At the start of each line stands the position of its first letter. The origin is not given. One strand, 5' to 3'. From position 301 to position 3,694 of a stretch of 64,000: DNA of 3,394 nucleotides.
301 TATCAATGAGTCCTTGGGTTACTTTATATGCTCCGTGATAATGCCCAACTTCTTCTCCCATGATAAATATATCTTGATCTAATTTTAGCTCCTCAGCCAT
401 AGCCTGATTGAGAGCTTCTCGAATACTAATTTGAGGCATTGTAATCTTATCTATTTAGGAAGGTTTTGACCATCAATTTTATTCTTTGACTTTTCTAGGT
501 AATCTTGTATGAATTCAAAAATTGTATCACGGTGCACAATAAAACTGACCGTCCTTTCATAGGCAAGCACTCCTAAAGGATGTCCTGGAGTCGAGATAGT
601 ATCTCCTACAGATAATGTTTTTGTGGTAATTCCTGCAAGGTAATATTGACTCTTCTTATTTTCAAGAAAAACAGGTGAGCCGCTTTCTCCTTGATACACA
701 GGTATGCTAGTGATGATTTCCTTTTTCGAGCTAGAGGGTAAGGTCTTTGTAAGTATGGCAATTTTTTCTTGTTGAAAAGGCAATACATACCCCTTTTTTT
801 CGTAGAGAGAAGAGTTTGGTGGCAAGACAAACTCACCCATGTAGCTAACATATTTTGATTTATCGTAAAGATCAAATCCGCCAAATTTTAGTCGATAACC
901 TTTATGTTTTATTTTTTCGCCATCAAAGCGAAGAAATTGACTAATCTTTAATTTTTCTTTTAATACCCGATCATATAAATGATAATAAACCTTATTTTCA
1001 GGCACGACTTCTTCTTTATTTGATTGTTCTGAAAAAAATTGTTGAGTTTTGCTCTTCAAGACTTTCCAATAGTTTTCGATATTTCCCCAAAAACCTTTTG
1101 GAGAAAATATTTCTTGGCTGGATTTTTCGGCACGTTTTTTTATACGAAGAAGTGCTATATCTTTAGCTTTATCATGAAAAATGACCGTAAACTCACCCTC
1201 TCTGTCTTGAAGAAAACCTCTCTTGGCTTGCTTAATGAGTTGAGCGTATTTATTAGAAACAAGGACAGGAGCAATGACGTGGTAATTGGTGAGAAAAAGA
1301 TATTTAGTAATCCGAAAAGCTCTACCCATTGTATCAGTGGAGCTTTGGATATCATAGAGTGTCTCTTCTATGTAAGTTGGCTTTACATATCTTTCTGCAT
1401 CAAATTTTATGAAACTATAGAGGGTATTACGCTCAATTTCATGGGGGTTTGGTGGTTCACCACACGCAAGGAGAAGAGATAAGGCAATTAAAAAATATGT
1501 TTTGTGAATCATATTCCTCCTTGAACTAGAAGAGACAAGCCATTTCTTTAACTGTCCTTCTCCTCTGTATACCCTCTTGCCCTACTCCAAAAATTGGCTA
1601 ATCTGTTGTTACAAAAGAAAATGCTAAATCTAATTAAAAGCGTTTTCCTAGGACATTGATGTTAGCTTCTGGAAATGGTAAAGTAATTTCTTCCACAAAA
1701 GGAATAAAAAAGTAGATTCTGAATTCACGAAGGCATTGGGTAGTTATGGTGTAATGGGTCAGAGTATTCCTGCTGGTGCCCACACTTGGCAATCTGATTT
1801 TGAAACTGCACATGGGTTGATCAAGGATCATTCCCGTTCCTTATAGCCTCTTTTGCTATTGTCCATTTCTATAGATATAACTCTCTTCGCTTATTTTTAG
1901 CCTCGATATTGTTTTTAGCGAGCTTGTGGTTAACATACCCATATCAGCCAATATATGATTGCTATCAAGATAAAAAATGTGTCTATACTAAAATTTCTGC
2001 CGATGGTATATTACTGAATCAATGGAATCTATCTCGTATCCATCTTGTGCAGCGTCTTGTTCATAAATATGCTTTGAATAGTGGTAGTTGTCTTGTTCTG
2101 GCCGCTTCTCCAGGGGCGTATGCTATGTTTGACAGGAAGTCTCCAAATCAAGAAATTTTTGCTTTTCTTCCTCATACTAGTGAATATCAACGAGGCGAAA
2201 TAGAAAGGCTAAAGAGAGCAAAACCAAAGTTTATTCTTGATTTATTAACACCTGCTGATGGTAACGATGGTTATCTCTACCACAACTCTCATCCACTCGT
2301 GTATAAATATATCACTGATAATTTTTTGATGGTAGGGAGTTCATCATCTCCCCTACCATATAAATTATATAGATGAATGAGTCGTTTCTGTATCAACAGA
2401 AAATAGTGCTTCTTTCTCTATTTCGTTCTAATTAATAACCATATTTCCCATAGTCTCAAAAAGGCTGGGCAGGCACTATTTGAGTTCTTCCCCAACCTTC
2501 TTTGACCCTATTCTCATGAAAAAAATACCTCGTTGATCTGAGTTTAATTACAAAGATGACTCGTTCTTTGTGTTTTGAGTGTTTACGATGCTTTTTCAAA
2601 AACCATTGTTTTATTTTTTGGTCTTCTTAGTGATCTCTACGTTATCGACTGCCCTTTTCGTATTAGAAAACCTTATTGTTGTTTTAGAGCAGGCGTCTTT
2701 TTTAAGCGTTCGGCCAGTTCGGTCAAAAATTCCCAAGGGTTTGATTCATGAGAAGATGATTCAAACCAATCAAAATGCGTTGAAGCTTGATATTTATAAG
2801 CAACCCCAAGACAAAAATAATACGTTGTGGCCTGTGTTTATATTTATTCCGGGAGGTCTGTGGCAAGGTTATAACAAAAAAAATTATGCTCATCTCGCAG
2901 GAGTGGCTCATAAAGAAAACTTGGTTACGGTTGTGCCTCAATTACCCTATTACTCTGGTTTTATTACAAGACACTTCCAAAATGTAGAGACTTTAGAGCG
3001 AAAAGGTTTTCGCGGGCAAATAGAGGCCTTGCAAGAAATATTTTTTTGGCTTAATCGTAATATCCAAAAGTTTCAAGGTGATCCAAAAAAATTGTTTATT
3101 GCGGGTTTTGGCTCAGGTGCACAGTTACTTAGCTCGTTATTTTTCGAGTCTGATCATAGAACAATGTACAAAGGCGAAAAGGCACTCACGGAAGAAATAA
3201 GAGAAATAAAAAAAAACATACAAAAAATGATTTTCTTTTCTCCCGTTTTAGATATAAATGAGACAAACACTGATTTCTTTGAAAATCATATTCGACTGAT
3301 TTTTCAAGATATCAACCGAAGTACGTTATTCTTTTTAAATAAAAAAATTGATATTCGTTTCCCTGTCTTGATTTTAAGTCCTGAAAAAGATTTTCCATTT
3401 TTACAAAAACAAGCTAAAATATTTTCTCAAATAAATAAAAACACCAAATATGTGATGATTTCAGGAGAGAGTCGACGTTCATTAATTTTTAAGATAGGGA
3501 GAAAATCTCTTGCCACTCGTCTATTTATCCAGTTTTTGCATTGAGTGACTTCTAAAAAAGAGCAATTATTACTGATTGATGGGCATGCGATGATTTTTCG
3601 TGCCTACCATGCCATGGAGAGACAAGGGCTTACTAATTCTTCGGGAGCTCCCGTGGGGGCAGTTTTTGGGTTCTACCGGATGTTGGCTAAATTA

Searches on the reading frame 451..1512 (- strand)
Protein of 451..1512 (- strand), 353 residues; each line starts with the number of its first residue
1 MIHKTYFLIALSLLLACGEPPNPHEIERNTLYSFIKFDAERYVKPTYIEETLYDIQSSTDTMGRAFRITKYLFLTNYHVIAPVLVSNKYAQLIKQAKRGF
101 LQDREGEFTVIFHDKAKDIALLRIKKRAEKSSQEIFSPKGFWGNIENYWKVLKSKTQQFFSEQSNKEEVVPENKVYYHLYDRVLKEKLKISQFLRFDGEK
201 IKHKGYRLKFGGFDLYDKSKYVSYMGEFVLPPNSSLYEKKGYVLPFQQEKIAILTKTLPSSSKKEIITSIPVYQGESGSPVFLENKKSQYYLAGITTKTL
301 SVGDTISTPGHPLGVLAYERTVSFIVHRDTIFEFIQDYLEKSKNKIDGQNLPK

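Call 24: search_protein_families(library=pfam, proteins=[window:451-1512:-], max_evalue=0.00001)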
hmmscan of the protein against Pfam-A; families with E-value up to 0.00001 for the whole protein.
window:451-1512:- (353 aa): 1 family
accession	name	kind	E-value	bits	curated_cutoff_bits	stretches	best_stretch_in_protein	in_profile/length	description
PF13365.12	Trypsin_2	-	1.6e-07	32.6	27.6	0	66-127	4-60/144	Trypsin-like peptidase domain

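Call 65: search_protein_families(library=ncbifam, proteins=[window:451-1512:-], max_evalue=0.00001)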
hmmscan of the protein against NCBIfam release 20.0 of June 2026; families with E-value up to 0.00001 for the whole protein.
window:451-1512:- (353 aa): 0 families

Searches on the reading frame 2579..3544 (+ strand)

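Call 24: search_protein_families(library=pfam, proteins=[window:2579-3544:+], max_evalue=0.00001)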
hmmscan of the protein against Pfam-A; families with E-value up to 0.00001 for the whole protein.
window:2579-3544:+ (321 aa): 2 families
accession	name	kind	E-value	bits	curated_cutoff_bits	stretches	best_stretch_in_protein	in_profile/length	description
PF00135.34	COesterase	-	4.6e-11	42.8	27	1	59-194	77-207/515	Carboxylesterase family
PF20434.5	BD-FAE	-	1.3e-08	35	26.8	1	70-231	1-150/215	BD-FAE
